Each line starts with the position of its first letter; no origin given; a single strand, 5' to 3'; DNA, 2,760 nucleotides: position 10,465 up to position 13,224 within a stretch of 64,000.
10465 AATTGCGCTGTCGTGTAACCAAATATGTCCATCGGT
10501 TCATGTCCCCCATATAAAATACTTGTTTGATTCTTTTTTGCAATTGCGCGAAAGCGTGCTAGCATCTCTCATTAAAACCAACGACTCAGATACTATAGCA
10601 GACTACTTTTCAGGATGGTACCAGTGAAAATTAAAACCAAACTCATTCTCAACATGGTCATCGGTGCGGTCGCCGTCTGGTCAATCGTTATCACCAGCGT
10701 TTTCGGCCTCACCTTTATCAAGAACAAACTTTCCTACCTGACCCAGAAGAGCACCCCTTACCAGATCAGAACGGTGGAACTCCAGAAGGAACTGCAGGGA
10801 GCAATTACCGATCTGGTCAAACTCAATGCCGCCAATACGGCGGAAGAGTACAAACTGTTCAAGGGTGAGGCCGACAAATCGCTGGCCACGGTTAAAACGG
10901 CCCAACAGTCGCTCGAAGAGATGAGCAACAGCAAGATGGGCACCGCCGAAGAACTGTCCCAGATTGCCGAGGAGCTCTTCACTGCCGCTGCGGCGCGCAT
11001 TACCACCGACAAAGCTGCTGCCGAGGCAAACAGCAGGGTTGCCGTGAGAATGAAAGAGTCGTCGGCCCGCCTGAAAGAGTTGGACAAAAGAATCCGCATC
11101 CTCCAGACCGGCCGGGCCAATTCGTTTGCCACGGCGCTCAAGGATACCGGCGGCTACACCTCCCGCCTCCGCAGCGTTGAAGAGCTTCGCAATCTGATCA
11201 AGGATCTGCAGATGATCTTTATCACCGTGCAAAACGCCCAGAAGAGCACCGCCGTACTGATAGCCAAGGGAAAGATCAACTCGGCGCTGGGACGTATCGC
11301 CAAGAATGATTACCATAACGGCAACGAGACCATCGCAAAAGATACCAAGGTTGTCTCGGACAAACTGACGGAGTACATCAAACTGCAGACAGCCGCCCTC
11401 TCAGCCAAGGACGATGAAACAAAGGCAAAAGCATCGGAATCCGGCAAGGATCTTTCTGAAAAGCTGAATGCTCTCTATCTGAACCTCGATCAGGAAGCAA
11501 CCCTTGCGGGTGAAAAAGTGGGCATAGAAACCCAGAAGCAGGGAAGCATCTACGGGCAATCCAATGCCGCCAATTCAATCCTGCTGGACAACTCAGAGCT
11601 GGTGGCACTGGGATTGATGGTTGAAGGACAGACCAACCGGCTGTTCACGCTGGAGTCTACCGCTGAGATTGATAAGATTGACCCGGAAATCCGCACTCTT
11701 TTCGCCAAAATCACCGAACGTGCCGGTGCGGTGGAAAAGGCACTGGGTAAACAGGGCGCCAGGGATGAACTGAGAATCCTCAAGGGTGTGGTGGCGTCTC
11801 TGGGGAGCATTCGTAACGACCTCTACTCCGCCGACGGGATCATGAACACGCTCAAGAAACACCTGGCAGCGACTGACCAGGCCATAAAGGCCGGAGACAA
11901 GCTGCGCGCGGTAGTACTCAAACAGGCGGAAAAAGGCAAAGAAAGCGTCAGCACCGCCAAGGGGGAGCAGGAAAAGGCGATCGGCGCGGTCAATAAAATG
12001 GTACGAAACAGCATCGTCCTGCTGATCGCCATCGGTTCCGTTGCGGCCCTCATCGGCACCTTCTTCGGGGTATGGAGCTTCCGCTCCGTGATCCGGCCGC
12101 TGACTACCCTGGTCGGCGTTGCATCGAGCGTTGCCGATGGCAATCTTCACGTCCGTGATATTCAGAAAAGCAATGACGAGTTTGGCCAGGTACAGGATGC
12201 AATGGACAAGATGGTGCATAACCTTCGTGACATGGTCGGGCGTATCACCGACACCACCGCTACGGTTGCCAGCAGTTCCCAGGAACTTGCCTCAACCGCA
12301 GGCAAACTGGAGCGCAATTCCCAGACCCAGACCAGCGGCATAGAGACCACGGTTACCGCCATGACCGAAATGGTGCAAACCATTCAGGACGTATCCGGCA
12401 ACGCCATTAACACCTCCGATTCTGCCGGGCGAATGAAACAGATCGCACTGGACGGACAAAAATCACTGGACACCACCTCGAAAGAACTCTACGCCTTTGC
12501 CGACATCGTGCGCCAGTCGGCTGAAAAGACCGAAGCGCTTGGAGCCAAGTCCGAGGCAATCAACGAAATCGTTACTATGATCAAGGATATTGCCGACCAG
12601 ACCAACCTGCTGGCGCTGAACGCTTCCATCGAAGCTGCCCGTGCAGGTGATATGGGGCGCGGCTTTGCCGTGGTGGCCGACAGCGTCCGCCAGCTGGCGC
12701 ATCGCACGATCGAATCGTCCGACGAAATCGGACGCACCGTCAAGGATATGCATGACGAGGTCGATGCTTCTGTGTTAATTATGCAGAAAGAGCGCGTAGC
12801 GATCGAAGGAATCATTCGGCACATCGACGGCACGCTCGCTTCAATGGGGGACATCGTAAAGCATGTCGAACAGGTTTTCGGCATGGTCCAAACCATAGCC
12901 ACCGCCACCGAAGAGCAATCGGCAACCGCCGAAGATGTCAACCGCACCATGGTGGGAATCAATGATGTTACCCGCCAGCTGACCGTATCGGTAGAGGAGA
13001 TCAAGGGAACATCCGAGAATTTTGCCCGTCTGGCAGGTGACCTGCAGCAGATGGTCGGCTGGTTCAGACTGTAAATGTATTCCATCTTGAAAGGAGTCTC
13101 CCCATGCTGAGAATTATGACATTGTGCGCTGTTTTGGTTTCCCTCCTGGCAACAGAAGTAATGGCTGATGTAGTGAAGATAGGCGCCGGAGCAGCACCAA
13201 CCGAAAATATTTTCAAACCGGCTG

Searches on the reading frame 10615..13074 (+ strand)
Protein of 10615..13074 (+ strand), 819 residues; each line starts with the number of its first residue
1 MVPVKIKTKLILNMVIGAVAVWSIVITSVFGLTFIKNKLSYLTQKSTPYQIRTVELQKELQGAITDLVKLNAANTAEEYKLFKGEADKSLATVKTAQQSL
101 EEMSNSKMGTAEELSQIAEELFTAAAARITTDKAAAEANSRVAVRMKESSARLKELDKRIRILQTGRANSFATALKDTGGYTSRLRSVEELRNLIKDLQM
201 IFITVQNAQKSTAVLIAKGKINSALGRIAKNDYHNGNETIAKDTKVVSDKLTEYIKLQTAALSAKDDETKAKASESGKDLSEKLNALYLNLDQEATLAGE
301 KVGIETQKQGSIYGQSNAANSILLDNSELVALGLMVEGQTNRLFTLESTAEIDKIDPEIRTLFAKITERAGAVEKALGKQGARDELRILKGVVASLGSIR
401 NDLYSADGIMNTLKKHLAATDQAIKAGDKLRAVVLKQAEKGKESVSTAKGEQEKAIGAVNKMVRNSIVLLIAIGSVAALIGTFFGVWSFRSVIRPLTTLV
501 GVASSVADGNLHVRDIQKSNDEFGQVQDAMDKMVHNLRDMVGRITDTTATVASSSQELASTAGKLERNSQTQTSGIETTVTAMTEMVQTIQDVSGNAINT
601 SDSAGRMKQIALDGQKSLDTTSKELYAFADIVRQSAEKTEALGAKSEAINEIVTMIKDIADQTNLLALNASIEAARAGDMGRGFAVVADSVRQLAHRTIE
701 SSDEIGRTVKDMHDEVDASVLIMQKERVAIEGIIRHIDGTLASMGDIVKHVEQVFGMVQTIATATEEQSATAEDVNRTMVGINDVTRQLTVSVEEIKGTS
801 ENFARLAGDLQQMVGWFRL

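Call 95: search_protein_families(library=pfam, proteins=[window:10615-13074:+], max_evalue=0.00001)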
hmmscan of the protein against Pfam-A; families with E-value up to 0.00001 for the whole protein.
window:10615-13074:+ (819 aa): 2 families
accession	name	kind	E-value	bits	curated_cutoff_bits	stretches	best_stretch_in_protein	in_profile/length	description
PF00015.26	MCPsignal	-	2e-40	138.9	34.6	1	611-786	11-172/172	Methyl-accepting chemotaxis protein (MCP) signalling domain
PF00672.30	HAMP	-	5.5e-12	46.3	25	1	490-539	4-53/53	HAMP domain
